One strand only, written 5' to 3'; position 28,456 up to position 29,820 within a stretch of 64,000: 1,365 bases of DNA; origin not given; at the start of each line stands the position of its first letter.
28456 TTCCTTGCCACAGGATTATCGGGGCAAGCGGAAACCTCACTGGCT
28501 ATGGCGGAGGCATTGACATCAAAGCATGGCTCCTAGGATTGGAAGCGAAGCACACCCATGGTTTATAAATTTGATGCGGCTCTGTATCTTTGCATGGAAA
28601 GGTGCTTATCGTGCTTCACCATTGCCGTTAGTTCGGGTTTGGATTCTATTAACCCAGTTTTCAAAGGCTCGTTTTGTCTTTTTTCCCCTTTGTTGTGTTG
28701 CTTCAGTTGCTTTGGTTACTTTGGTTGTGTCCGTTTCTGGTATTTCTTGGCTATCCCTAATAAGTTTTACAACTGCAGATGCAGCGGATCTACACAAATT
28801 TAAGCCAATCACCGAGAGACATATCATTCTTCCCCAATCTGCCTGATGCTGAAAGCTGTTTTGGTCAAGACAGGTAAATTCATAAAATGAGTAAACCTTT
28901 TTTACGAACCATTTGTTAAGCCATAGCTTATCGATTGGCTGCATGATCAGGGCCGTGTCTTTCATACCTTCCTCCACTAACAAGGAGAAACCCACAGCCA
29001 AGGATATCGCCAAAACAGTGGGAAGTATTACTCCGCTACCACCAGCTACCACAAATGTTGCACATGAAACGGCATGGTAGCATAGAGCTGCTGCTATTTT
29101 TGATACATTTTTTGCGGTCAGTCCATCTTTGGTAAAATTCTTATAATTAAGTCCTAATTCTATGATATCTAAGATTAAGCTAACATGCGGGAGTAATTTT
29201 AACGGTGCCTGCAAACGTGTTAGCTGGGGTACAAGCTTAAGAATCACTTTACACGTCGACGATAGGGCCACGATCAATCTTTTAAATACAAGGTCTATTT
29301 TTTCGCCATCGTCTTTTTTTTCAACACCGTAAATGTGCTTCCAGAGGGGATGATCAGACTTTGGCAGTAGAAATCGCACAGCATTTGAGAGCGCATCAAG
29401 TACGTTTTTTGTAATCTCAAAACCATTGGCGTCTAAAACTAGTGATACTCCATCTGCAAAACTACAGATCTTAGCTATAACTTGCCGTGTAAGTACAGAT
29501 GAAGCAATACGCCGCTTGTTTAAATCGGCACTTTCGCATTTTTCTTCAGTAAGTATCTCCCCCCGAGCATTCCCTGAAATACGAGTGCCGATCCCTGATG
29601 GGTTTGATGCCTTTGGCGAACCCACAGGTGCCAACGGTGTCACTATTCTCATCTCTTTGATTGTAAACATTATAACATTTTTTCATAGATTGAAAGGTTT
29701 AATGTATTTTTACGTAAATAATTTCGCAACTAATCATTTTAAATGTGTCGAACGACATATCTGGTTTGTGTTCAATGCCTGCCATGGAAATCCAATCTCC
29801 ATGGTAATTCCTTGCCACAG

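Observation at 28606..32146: Tandem triplicated family of Inc-like (bilobed hydrophobic hairpin) membrane proteins: candidate T3SS effectors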

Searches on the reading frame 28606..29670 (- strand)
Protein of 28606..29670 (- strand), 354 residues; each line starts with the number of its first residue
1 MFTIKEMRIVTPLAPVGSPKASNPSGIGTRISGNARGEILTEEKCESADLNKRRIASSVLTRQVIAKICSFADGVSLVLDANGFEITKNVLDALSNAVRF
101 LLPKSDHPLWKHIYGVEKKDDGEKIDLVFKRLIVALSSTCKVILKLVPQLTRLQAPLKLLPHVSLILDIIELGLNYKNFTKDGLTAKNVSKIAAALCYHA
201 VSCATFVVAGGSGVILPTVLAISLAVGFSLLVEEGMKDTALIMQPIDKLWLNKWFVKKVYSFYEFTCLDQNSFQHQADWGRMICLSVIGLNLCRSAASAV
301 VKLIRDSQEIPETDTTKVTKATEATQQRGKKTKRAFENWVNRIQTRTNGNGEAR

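Call 4: search_protein_families(library=pfam, proteins=[window:28606-29670:-], max_evalue=1)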
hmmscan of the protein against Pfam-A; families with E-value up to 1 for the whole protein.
window:28606-29670:- (354 aa): 0 families

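Call 5: find_homologous_proteins(query=A1, max_evalue=0.01)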
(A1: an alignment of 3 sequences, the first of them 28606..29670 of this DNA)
Query A1 (3 sequences) (354 aa, profile of the alignment): 15 proteins with E <= 0.01 among 8000 candidates.
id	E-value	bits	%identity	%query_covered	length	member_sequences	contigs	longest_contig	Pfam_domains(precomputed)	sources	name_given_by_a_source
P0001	1.3e-198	677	78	83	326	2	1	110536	-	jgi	jgi:hypothetical protein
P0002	1.7e-198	677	100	98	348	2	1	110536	-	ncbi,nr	ncbi:MAG: hypothetical protein LBS22_03675 [Puniceicoccales bacterium]|nr:hypothetical protein [Puni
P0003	6.8e-197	672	57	90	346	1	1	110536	-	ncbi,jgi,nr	ncbi:MAG: hypothetical protein LBS22_03690 [Puniceicoccales bacterium]|jgi:hypothetical protein|nr:h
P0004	2.4e-161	555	66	88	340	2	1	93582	-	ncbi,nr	ncbi:MAG: hypothetical protein LBE98_00905 [Puniceicoccales bacterium]|nr:hypothetical protein [Puni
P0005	6.6e-135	468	53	86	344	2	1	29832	-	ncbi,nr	ncbi:MAG: hypothetical protein LBB17_03010 [Puniceicoccales bacterium]|nr:hypothetical protein [Puni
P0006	1.3e-118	414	49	89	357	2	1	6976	-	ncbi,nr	ncbi:MAG: hypothetical protein LBJ75_00315 [Puniceicoccales bacterium]|nr:hypothetical protein [Puni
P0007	2.5e-118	413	59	73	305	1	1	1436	-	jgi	jgi:hypothetical protein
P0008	5.4e-117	409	47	88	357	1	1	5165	-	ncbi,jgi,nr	ncbi:MAG: hypothetical protein LBK24_02880 [Puniceicoccales bacterium]|jgi:hypothetical protein|nr:h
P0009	1.9e-116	407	51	75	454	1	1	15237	-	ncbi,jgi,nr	ncbi:MAG: hypothetical protein LBI47_01030 [Puniceicoccales bacterium]|jgi:hypothetical protein|nr:h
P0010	6.2e-94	333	46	82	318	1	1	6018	-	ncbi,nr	ncbi:MAG: hypothetical protein LBK24_01090, partial [Puniceicoccales bacterium]|nr:hypothetical prot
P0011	6.6e-76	274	49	64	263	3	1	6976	-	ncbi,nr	ncbi:MAG: hypothetical protein LBJ75_00320, partial [Puniceicoccales bacterium]|nr:hypothetical prot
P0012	4.4e-72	261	41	73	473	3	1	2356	-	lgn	-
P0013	2.8e-71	258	39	69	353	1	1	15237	-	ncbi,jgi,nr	ncbi:MAG: hypothetical protein LBI47_01035 [Puniceicoccales bacterium]|jgi:hypothetical protein|nr:h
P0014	6.2e-63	231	52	45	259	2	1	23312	-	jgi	jgi:hypothetical protein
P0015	1.3e-55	207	34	69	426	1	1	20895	-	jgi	jgi:hypothetical protein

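Call 19: find_encoding_contigs(protein=P0004, flank=10000, max_places=4)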
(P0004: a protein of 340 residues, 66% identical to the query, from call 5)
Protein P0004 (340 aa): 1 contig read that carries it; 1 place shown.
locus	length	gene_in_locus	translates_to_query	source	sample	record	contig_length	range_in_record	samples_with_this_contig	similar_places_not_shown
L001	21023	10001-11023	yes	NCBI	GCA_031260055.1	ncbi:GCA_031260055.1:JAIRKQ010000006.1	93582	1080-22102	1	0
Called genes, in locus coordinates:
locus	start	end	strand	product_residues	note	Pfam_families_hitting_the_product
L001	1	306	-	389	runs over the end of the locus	PF13356:Arm-DNA-bind_3, PF00589:Phage_integrase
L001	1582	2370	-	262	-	PF06750:A24_N_bact, PF01478:Peptidase_A24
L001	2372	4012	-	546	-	PF00916:Sulfate_transp, PF01740:STAS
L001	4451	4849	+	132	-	PF00334:NDK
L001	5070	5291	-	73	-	-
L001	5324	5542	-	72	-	PF13356:Arm-DNA-bind_3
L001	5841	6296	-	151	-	PF02472:ExbD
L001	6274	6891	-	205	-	PF01618:MotA_ExbB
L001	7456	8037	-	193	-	PF01066:CDP-OH_P_transf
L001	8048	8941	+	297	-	PF00483:NTP_transferase (weak)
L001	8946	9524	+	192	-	-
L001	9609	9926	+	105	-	PF03091:CutA1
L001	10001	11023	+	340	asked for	-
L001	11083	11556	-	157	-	PF02870:Methyltransf_1N, PF01035:DNA_binding_1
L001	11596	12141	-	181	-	PF02245:Pur_DNA_glyco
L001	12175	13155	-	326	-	PF03255:ACCA, PF01039:Carboxyl_trans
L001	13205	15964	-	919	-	PF12705:PDDEXK_1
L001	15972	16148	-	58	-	-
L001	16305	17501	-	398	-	PF00365:PFK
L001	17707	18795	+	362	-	PF03033:Glyco_transf_28, PF04101:Glyco_tran_28_C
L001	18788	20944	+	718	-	PF01225:Mur_ligase, PF08245:Mur_ligase_M, PF02875:Mur_ligase_C, PF01565:FAD_binding_4, PF02873:MurB_C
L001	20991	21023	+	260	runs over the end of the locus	PF03099:BPL_LplA_LipB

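Call 21: predict_structure(alignment_id=A2)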
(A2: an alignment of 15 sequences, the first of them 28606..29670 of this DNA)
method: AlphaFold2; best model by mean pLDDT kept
length: 354 residues; sequences in the alignment: 15
mean_pLDDT: 45.4   pTM: 0.28
mean pLDDT of the five models: 45.4, 45.4, 42.3, 41.9, 39.2
residues with pLDDT >= 90: 0; 70-90: 12; 50-70: 89; < 50: 253
segments of 3 or more residues with pLDDT < 50: 1-57, 103-177, 179-181, 202-218, 229-231, 233-293, 309-328, 349-354
pLDDT, mean of each block of 10 residues (from residue 1): 26 27 27 27 32 42 64 65 64 66 44 38 42 45 40 37 48 48 48 52 47 45 50 45 37 38 37 43 45 50 56 43 49 71 57 34
secondary structure, 60 per line:
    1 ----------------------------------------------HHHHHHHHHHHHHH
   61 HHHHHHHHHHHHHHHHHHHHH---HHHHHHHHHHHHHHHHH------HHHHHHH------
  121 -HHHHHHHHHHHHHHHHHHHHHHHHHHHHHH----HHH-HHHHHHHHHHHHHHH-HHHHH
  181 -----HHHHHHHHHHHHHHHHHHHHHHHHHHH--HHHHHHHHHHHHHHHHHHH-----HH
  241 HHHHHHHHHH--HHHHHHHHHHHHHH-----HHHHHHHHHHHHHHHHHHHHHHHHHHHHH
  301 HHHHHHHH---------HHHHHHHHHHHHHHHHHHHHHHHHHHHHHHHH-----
elements in order: H47-81 H85-101 H108-114 H122-151 H160-174 H176-180 H186-212 H215-233 H239-250 H253-266 H272-308 H318-349

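Call 22: search_protein_representatives(alignment_id=A2)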
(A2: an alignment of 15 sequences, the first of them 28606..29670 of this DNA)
Query: 15 sequences, 356 profile positions. Proteins with E-value up to 0.001 (for the whole library): 21; up to 1e-10: 20; up to 1e-30: 14. The best 21 are listed.
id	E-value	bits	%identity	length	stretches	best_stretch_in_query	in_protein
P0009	1.7e-180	616.0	-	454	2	58-353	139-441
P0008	3.2e-169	578.9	-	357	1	1-354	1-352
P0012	7.0e-137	472.5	-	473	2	56-342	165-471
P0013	1.7e-129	448.3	-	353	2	47-283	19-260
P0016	8.0e-113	393.4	-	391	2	57-310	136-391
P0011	2.6e-110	385.2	-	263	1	113-354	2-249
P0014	8.8e-89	314.3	-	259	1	4-207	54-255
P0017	7.9e-85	301.3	-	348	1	5-336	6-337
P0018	1.0e-64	235.2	-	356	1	11-341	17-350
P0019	4.4e-64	233.1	-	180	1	1-193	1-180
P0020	1.4e-56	208.4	-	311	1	68-317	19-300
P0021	1.1e-45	172.5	-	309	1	49-183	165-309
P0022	2.4e-44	168.1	-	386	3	74-231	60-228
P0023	4.1e-42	160.8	-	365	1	64-318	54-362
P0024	4.1e-29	118.0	-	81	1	260-339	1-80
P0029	1.6e-11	60.2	-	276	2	79-271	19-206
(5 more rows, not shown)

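Call 24: list_cluster_members(proteins=[P0016, P0017, P0018, P0020, P0022, P0023, P0029, P0012, P0015, P0021])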
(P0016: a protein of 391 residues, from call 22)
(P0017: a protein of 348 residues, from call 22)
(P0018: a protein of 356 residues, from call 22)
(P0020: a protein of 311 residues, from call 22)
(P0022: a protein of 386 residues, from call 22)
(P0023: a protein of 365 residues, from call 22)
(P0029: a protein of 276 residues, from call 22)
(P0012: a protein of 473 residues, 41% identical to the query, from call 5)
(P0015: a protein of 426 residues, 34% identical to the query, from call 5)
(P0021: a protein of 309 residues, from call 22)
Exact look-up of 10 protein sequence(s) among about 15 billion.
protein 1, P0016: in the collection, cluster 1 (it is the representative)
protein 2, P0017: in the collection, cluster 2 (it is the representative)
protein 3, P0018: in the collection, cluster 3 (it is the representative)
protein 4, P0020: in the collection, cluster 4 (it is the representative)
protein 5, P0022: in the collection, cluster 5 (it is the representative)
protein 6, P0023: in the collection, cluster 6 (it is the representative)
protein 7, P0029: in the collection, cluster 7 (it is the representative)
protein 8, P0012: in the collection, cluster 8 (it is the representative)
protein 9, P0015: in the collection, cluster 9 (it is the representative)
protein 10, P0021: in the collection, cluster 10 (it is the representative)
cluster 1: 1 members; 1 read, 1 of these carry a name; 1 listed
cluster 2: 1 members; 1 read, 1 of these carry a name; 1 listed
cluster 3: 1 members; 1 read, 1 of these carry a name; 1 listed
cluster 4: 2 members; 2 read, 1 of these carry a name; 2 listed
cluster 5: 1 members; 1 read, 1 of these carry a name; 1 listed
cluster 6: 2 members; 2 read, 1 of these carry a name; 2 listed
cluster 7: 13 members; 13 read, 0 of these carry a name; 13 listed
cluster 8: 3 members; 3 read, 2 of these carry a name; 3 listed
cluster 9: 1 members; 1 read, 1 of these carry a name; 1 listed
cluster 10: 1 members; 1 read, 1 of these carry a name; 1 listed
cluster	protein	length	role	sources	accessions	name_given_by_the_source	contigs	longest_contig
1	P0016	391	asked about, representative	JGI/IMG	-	Na+-transporting NADH:ubiquinone oxidoreductase subunit NqrD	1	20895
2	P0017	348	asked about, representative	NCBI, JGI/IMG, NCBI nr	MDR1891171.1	MAG: hypothetical protein LBQ23_03275 [Puniceicoccales bacterium] | hypothetical protein | hypothetical protein [Puniceicoccales bacterium]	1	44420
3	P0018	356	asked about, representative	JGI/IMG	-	hypothetical protein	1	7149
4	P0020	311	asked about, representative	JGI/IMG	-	hypothetical protein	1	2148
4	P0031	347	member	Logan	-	-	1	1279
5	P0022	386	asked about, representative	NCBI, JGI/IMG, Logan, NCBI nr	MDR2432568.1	MAG: hypothetical protein LBD34_02330 [Puniceicoccales bacterium] | hypothetical protein | hypothetical protein [Puniceicoccales bacterium]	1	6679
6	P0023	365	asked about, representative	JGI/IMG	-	hypothetical protein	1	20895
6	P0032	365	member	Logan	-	-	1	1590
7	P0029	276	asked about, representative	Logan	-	-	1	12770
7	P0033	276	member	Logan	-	-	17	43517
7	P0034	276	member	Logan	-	-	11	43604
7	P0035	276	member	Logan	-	-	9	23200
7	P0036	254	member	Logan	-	-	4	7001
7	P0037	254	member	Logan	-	-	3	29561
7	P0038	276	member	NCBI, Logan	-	-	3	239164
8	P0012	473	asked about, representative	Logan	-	-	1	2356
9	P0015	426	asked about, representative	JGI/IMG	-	hypothetical protein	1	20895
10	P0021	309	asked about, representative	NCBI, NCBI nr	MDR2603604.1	MAG: hypothetical protein LBC11_03550, partial [Puniceicoccales bacterium] | hypothetical protein [Puniceicoccales bacterium]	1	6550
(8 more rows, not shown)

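Call 27: find_related_loci(query=A3, collection=genome_contigs, flank=10000)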
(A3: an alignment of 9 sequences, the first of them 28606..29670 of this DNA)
Query A3 (354 aa) in genome_contigs; peptide patterns used: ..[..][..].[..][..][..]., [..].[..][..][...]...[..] (x = any residue, [..] = any of these).
40 stretches matched a pattern; 8 encode a relative of the query (tblastn E <= 1e-3); 8 distinct loci.
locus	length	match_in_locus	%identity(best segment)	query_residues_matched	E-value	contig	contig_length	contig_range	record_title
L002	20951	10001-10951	66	9-320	6e-136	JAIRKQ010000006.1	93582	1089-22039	MAG: Puniceicoccales bacterium isolate Cc175_bin120 k119_2454413, whole genome shotgun sequence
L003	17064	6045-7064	52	1-314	4e-109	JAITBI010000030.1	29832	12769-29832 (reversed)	MAG: Puniceicoccales bacterium isolate Ncb351_bin8 k119_3519664, whole genome shotgun sequence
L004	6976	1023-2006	49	17-330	3e-98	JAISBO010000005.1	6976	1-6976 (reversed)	MAG: Puniceicoccales bacterium isolate Gx481_bin23 k119_687979, whole genome shotgun sequence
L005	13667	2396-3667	50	4-316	3e-72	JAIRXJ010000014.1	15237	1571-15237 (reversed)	MAG: Puniceicoccales bacterium isolate Gsp477_bin153 k119_449115, whole genome shotgun sequence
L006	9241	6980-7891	39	60-353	2e-56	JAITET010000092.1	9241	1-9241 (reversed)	MAG: Puniceicoccales bacterium isolate Nm470_bin68 k119_479686, whole genome shotgun sequence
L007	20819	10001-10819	35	60-329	1e-45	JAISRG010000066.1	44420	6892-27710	MAG: Puniceicoccales bacterium isolate Kf353_bin47 k119_3731344, whole genome shotgun sequence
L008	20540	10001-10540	52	30-189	3e-45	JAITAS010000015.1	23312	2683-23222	MAG: Puniceicoccales bacterium isolate Ncb351_bin52 k119_2923642, whole genome shotgun sequence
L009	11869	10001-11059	32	17-293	2e-35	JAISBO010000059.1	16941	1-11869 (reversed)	MAG: Puniceicoccales bacterium isolate Gx481_bin23 k119_1201589, whole genome shotgun sequence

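Call 34: find_homologous_proteins(query=A4, max_evalue=0.1)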
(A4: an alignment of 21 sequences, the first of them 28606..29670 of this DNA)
Query A4 (21 sequences) (354 aa, profile of the alignment): 15 proteins with E <= 0.1 among 8000 candidates.
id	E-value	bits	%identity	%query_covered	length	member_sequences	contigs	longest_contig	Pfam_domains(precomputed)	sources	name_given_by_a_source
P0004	7.4e-149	514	66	88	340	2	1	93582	-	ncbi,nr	ncbi:MAG: hypothetical protein LBE98_00905 [Puniceicoccales bacterium]|nr:hypothetical protein [Puni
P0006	1.1e-148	513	49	89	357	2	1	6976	-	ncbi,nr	ncbi:MAG: hypothetical protein LBJ75_00315 [Puniceicoccales bacterium]|nr:hypothetical protein [Puni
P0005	2.7e-147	508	53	86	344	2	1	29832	-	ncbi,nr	ncbi:MAG: hypothetical protein LBB17_03010 [Puniceicoccales bacterium]|nr:hypothetical protein [Puni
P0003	1.7e-145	503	57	90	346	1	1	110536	-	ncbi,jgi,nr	ncbi:MAG: hypothetical protein LBS22_03690 [Puniceicoccales bacterium]|jgi:hypothetical protein|nr:h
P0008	2.3e-143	496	47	88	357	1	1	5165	-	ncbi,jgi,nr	ncbi:MAG: hypothetical protein LBK24_02880 [Puniceicoccales bacterium]|jgi:hypothetical protein|nr:h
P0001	5.3e-133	461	78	83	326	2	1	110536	-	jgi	jgi:hypothetical protein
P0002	6.3e-133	461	100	98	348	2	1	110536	-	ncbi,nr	ncbi:MAG: hypothetical protein LBS22_03675 [Puniceicoccales bacterium]|nr:hypothetical protein [Puni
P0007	9.0e-129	448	59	73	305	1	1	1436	-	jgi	jgi:hypothetical protein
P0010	1.8e-125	437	46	82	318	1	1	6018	-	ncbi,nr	ncbi:MAG: hypothetical protein LBK24_01090, partial [Puniceicoccales bacterium]|nr:hypothetical prot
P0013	6.9e-113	395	39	69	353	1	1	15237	-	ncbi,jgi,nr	ncbi:MAG: hypothetical protein LBI47_01035 [Puniceicoccales bacterium]|jgi:hypothetical protein|nr:h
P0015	4.7e-109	383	34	69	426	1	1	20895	-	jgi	jgi:hypothetical protein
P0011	5.7e-93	330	49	64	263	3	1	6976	-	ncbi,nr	ncbi:MAG: hypothetical protein LBJ75_00320, partial [Puniceicoccales bacterium]|nr:hypothetical prot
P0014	3.4e-70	255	52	45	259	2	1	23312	-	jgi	jgi:hypothetical protein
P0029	6.6e-65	237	21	81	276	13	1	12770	-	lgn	-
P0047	1.8e-48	183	21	72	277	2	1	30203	-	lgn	-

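Call 35: find_encoding_contigs(protein=P0029, flank=10000, max_places=3)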
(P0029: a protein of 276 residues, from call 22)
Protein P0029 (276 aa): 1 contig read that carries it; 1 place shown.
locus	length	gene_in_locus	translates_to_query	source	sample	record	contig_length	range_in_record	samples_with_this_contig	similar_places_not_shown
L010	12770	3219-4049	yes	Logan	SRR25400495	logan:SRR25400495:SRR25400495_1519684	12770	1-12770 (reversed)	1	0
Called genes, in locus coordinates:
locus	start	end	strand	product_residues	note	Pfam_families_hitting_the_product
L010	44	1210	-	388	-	PF02670:DXP_reductoisom, PF08436:DXP_redisom_C, PF13288:DXPR_C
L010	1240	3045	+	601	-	PF00664:ABC_membrane, PF00005:ABC_tran, PF02463:SMC_N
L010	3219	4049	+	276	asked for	-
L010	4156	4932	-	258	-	PF00132:Hexapep (weak), PF25087:GMPPB_C (weak), PF00132:Hexapep (weak), PF13720:Acetyltransf_11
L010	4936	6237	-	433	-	PF03331:LpxC, PF07977:FabA, PF22817:ApeP-like, PF22818:ApeI-like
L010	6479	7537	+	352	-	PF04613:LpxD, PF25084:LbH_EIF2B, PF25087:GMPPB_C (weak), PF00132:Hexapep, PF14602:Hexapep_2 (weak), PF00132:Hexapep, PF25084:LbH_EIF2B (weak), PF00132:Hexapep (weak), +1 more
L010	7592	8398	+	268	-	PF01066:CDP-OH_P_transf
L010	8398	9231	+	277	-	PF17827:PrmC_N, PF05175:MTS, PF10294:Methyltransf_16, PF01209:Ubie_methyltran, PF06325:PrmA, PF13847:Methyltransf_31, PF08242:Methyltransf_12, PF13649:Methyltransf_25, +6 more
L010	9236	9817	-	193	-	PF01066:CDP-OH_P_transf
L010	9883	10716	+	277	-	PF00483:NTP_transferase (weak)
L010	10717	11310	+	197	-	-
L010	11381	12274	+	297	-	-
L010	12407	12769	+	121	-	?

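Call 36: find_encoding_contigs(protein=P0047, flank=10000, max_places=3)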
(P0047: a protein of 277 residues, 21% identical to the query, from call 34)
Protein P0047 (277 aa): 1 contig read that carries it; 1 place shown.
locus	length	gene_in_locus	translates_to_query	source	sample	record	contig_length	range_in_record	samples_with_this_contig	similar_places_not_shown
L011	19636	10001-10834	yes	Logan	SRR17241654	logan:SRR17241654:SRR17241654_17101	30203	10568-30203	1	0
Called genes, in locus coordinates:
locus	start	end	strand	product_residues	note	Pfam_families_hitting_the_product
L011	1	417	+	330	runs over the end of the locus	-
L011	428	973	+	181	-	PF08645:PNK3P, PF00702:Hydrolase, PF13419:HAD_2, PF13242:Hydrolase_like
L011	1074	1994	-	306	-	PF13495:Phage_int_SAM_4 (weak), PF02899:Phage_int_SAM_1, PF00589:Phage_integrase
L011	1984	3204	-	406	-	PF05496:RuvB_N (weak), PF13177:DNA_pol3_delta2, PF13604:AAA_30, PF00004:AAA, PF07728:AAA_5 (weak), PF13173:AAA_14 (faint), PF13401:AAA_22 (weak), PF22608:DNAX_ATPase_lid (weak)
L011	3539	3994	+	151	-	PF02381:MraZ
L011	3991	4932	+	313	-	PF01795:Methyltransf_5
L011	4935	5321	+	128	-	-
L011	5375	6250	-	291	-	PF07484:Collar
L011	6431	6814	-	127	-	-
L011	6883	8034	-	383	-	PF02670:DXP_reductoisom, PF08436:DXP_redisom_C, PF13288:DXPR_C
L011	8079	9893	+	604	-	PF00664:ABC_membrane, PF00005:ABC_tran, PF02463:SMC_N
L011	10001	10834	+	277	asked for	-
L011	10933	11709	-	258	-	PF00132:Hexapep (weak), PF25084:LbH_EIF2B (faint), PF25087:GMPPB_C (faint), PF00132:Hexapep (weak), PF13720:Acetyltransf_11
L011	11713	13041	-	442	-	PF03331:LpxC, PF22817:ApeP-like, PF07977:FabA, PF22818:ApeI-like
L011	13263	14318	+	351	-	PF04613:LpxD, PF25084:LbH_EIF2B, PF14602:Hexapep_2 (faint), PF25087:GMPPB_C, PF00132:Hexapep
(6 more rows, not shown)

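Call 39: search_solved_structures(query=A4, max_evalue=10, show_alignments=2)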
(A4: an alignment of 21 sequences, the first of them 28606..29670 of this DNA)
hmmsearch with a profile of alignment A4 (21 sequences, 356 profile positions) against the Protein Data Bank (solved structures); distinct sequences matched with E-value up to 10: 1.
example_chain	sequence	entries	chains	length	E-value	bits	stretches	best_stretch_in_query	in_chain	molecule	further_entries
4u10_A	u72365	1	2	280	0.41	12.7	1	18-113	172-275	Poly-beta-1,6-N-acetyl-D-glucosamine N-deacetylase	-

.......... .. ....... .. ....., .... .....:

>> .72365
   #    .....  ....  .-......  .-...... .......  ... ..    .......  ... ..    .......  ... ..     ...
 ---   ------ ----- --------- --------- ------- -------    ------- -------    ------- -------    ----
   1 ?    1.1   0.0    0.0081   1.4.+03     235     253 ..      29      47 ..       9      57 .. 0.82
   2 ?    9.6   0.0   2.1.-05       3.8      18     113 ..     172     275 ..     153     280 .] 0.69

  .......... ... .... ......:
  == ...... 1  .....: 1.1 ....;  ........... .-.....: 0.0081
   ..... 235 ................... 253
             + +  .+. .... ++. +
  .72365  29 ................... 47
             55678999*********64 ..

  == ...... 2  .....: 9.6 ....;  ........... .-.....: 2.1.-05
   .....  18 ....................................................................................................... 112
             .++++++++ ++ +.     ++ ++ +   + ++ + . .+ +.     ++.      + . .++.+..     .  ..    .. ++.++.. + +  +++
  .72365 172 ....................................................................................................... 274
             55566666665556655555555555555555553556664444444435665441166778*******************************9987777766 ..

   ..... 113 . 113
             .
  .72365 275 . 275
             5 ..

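Call 40: search_protein_families(library=ncbifam, proteins=[window:28606-29670:-], max_evalue=0.1)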
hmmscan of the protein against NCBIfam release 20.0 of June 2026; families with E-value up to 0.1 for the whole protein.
window:28606-29670:- (354 aa): 1 family
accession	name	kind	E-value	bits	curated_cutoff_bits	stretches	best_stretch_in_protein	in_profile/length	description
NF005626.0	PRK07376.1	equivalog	0.062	11.5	963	1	155-261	507-606/675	NAD(P)H-quinone oxidoreductase subunit 5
